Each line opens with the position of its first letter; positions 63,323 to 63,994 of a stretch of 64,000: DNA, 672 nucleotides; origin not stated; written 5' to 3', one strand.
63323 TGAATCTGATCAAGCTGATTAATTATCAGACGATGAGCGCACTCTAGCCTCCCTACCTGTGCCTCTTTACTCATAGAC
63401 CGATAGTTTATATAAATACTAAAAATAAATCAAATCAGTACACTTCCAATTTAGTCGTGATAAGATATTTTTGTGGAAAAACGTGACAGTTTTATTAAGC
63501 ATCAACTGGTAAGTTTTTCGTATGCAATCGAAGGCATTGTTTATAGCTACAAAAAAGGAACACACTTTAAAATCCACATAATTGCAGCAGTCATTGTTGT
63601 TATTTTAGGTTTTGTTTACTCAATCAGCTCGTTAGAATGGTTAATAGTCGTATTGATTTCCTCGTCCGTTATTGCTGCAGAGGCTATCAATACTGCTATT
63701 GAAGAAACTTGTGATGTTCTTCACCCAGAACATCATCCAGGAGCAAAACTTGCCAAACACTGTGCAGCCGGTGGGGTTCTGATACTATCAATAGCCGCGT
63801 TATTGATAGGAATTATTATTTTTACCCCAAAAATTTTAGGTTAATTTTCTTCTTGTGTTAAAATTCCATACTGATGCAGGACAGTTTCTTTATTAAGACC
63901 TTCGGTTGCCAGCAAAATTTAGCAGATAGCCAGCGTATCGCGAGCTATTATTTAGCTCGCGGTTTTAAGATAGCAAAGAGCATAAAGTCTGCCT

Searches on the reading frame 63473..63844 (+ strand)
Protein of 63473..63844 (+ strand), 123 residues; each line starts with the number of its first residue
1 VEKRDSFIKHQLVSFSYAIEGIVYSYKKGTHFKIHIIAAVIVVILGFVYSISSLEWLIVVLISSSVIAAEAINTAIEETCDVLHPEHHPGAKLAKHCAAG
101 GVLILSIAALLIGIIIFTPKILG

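Call 67: search_protein_families(library=pfam, proteins=[window:63473-63844:+], max_evalue=0.01)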
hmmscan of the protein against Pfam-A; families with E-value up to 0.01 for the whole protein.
window:63473-63844:+ (123 aa): 1 family
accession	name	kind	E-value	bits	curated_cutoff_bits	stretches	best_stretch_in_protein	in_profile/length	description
PF01219.24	DAGK_prokar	-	2.7e-32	111.1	22.3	1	17-117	2-102/102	Prokaryotic diacylglycerol kinase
